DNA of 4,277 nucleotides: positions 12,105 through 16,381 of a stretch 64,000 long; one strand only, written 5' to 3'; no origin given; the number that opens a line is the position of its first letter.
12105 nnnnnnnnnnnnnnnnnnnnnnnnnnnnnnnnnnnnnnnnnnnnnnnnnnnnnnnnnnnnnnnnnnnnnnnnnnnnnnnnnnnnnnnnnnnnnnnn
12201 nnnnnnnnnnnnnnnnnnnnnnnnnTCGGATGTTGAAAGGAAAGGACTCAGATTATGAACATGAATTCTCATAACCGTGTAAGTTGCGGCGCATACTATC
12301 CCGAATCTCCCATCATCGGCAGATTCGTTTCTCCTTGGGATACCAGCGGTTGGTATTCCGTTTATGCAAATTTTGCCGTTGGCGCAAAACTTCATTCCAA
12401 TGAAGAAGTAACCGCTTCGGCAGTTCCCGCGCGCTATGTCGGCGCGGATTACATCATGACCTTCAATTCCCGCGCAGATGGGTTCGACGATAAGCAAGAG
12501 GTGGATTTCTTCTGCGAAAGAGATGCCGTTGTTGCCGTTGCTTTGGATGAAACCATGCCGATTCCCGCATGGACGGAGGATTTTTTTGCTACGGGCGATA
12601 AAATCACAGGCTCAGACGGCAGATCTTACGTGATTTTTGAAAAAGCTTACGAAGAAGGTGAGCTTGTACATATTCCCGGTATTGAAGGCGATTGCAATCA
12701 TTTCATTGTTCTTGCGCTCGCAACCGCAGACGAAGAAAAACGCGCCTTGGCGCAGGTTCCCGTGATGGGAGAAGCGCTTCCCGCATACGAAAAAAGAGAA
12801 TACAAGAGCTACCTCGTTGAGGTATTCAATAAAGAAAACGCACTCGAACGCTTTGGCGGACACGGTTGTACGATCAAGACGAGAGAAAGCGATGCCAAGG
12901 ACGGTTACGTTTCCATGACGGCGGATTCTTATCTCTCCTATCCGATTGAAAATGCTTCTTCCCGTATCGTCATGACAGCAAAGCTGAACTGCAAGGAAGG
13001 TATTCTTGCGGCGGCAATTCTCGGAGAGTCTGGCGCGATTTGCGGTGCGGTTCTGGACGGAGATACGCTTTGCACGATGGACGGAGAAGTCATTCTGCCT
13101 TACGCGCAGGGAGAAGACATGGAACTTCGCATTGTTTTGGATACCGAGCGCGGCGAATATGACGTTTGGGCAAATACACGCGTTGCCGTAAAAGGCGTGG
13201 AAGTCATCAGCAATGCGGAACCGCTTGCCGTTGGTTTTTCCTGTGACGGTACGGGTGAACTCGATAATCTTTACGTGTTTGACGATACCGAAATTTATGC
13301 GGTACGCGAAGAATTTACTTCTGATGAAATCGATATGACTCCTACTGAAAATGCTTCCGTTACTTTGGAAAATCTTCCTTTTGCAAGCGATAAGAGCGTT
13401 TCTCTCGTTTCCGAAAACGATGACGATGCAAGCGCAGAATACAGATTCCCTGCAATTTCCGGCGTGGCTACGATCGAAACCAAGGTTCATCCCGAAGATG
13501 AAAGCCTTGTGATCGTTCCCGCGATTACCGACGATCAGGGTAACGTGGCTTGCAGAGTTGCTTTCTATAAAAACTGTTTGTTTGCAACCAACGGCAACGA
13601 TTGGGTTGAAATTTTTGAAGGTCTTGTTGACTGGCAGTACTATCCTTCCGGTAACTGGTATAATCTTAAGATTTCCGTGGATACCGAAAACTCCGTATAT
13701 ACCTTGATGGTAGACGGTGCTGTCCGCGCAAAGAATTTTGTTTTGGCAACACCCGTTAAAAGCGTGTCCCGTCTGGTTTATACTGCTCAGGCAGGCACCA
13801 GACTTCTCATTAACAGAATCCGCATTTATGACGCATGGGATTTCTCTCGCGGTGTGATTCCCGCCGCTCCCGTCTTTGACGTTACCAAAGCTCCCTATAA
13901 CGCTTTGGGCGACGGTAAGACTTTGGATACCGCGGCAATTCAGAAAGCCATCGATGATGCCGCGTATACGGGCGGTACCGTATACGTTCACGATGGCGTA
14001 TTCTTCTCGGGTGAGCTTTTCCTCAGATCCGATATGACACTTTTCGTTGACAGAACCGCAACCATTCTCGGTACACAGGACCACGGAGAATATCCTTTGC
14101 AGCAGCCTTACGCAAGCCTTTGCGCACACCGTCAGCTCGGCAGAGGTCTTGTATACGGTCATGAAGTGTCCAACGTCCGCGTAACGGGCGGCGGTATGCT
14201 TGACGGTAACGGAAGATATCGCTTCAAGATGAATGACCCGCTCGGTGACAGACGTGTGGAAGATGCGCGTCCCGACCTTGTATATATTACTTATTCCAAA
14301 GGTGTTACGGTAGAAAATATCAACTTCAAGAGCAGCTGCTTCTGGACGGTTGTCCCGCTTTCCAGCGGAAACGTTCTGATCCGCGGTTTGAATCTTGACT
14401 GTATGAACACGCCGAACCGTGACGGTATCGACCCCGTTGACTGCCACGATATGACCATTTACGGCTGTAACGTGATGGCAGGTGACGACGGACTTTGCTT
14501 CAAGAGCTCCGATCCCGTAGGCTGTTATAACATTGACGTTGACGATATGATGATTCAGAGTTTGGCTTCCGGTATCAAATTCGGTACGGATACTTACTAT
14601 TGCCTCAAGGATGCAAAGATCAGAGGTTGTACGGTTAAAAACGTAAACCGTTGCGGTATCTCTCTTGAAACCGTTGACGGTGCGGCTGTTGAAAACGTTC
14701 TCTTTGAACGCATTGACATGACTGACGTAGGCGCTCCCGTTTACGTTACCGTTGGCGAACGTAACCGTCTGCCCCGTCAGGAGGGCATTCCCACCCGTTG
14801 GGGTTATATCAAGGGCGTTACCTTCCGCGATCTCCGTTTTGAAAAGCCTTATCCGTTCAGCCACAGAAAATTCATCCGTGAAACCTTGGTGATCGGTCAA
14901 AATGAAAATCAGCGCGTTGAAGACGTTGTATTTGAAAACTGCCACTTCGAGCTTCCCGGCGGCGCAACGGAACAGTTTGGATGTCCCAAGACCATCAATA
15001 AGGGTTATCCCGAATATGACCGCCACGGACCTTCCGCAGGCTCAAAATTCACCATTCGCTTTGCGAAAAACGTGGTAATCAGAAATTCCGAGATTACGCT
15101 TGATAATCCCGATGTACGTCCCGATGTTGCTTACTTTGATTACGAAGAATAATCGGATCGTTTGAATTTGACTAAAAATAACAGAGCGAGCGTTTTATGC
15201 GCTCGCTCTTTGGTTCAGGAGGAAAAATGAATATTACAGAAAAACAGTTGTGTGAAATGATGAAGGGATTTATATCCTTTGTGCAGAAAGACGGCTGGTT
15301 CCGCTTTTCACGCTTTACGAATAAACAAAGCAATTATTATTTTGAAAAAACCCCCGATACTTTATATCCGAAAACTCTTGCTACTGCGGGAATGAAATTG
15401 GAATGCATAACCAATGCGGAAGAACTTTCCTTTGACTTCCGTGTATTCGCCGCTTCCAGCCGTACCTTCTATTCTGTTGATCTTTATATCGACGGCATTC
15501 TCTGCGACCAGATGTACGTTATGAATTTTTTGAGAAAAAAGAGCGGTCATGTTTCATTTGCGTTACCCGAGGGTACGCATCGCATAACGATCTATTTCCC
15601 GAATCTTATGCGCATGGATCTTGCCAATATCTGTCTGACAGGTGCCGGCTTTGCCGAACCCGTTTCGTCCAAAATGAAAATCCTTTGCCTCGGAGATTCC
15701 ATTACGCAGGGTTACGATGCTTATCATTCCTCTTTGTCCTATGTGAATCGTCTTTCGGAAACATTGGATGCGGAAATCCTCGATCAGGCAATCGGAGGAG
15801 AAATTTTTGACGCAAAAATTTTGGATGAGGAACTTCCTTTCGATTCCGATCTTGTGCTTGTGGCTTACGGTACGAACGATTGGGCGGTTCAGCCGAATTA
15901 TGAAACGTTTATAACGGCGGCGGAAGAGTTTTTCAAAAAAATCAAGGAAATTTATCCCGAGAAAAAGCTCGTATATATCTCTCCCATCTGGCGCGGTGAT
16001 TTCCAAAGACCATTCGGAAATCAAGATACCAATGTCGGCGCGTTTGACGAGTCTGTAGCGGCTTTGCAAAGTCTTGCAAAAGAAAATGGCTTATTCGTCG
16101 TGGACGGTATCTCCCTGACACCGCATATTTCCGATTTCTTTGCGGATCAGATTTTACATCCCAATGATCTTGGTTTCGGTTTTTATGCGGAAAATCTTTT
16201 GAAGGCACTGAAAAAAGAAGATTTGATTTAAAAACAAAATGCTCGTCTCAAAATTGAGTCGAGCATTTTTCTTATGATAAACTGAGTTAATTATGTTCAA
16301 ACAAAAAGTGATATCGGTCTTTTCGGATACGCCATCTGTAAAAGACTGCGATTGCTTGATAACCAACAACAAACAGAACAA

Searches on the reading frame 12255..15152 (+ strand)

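Call 72: search_protein_families(library=pfam, proteins=[window:12255-15152:+], max_evalue=0.00001)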
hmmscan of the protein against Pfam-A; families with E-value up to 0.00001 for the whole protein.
window:12255-15152:+ (965 aa): 3 families
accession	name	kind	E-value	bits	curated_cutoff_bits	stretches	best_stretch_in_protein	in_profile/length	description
PF00295.23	Glyco_hydro_28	-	1.9e-17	63.8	22.9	1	633-833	53-251/324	Glycosyl hydrolases family 28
PF22585.3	Sialidase-like_CBM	-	2.5e-07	31.2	27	1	392-510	29-140/156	Sialidase-like, CBM domain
PF12708.12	Pect-lyase_RHGA_epim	-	5.7e-07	30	27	1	548-793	7-209/213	Rhamnogalacturonase A/epimerase, pectate lyase-like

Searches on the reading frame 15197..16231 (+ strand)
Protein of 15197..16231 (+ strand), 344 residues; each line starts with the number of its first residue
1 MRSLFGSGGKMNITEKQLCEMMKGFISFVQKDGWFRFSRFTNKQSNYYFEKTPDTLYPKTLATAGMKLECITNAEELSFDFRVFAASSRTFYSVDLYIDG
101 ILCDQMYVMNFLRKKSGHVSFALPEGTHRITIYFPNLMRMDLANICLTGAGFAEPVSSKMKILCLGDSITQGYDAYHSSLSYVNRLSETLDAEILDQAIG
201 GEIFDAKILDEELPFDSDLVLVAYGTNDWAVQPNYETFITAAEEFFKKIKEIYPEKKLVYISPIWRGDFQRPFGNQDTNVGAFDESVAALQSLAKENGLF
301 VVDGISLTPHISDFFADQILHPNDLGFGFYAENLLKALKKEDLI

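Call 72: search_protein_families(library=pfam, proteins=[window:15197-16231:+], max_evalue=0.00001)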
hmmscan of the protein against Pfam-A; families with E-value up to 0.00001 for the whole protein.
window:15197-16231:+ (344 aa): 1 family
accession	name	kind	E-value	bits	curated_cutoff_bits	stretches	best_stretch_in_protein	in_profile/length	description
PF13472.12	Lipase_GDSL_2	-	9.9e-20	72.2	32.9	1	164-326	1-175/178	GDSL-like Lipase/Acylhydrolase family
